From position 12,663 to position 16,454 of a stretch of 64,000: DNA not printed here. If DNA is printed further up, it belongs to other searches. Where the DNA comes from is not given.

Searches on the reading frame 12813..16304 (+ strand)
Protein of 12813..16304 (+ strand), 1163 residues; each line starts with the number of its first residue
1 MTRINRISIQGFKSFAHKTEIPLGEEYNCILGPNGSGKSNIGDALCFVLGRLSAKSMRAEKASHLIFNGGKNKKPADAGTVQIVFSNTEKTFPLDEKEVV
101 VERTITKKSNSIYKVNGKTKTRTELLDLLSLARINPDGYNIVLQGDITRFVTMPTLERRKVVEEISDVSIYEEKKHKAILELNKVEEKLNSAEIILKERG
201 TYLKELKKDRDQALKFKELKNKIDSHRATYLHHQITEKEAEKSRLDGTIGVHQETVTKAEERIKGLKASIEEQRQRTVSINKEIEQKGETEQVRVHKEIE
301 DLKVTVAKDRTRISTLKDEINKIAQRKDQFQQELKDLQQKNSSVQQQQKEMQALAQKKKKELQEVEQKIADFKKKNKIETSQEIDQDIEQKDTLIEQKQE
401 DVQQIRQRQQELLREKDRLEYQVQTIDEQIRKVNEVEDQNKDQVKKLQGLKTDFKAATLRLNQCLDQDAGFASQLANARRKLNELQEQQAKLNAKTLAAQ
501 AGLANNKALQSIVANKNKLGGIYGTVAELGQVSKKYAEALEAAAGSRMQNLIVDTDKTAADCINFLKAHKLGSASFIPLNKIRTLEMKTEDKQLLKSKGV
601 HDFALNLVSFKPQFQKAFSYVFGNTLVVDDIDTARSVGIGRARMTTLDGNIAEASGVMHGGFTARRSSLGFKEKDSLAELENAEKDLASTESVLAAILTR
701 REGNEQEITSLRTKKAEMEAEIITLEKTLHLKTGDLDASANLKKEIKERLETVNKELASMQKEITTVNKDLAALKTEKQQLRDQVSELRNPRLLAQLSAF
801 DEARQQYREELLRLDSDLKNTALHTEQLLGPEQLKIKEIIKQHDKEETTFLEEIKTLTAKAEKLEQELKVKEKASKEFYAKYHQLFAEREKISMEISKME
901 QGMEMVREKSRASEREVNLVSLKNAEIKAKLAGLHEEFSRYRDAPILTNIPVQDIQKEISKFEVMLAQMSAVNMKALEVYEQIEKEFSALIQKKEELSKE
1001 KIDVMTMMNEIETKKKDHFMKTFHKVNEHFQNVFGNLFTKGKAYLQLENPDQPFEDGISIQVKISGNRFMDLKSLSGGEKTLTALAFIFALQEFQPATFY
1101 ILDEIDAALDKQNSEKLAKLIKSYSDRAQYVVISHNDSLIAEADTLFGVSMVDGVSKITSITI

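Call 19: find_related_loci(query=window:12813-16304:+, collection=genome_contigs, flank=10000)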
Query window:12813-16304:+ (1163 aa) in genome_contigs; peptide patterns used: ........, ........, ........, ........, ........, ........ (x = any residue, [..] = any of these).
102 stretches matched a pattern; 56 encode a relative of the query (tblastn E <= 1e-3); 56 distinct loci.
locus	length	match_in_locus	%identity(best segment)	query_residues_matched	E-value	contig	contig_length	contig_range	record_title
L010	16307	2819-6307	93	1-1163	0e+0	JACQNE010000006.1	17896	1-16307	MAG: Candidatus Woesearchaeota archaeon isolate NC_groundwater_1247_Ag_S-0.1um_44_80 S_p1_S3_coassembly_k141_616592, who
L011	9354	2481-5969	81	1-1163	0e+0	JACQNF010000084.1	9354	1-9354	MAG: Candidatus Woesearchaeota archaeon isolate NC_groundwater_1248_Ag_S-0.1um_45_28 S_p1_S3_coassembly_k141_2322780, wh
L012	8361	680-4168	69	1-1163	0e+0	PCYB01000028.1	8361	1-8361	MAG: Candidatus Woesearchaeota archaeon CG10_big_fil_rev_8_21_14_0_10_36_11 CG10_8_21_14_0.10_scaffold_9650_c, whole gen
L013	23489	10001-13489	69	1-1163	0e+0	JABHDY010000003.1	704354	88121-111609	MAG: Candidatus Woesearchaeota archaeon isolate SI037_bin144 k141_1199542, whole genome shotgun sequence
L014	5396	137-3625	65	1-1163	0e+0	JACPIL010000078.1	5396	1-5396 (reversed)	MAG: Candidatus Woesearchaeota archaeon isolate NC_groundwater_439_Ag_B-0.1um_39_9 GD18-4_B1_scaffold_1621118, whole gen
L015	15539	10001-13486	65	1-1163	0e+0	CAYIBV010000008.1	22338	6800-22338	MAG TPA_asm: uncultured Methanosarcinales archaeon isolate ERP119705_co19_921 genome assembly, contig: NODE_1800_length_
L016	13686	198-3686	65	1-1163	0e+0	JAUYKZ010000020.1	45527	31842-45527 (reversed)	MAG: archaeon isolate C24_metabat.bin.228 C24_k141_76217, whole genome shotgun sequence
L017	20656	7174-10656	69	1-1163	0e+0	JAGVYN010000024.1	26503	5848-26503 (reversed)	Candidatus Woesearchaeota archaeon isolate RIFOXYD1_FULL_40_14 rifoxyd1_full_scaffold_2072, whole genome shotgun sequenc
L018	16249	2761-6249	65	1-1163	0e+0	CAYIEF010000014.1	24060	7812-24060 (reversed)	MAG TPA_asm: uncultured Methanosarcinales archaeon isolate ERP119705_co19_172 genome assembly, contig: NODE_1579_length_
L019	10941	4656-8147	65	1-1163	0e+0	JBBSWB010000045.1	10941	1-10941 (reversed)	MAG: Nanoarchaeota archaeon isolate H41-bin204_1 H41_bin204_1_000000000045, whole genome shotgun sequence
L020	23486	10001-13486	62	1-1163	0e+0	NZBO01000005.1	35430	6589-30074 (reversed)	MAG: archaeon isolate ARS1334 80706, whole genome shotgun sequence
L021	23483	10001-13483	62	1-1161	0e+0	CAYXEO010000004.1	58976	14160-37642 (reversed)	MAG TPA_asm: uncultured Methanosarcinales archaeon isolate SRP077602_co6_159 genome assembly, contig: NODE_806_length_58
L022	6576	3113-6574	65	1-1153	0e+0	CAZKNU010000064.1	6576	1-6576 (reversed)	MAG TPA_asm: uncultured Methanosarcinales archaeon isolate binchicken_co191_55 genome assembly, contig: NODE_10050_lengt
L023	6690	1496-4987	65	1-1163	0e+0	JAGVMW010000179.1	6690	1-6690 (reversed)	MAG: archaeon isolate DeMMO3_35 c_000000088318, whole genome shotgun sequence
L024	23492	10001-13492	64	1-1163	0e+0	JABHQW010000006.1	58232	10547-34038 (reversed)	MAG: Candidatus Woesearchaeota archaeon isolate SI039_bin115 k141_1119139, whole genome shotgun sequence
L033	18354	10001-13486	63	1-1163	0e+0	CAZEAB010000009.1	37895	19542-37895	MAG TPA_asm: uncultured Methanosarcinales archaeon isolate SRP200020_co5_83 genome assembly, contig: NODE_1577_length_37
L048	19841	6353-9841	65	1-1163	0e+0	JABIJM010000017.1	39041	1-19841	MAG: Candidatus Woesearchaeota archaeon isolate SI054_bin25 k141_579304, whole genome shotgun sequence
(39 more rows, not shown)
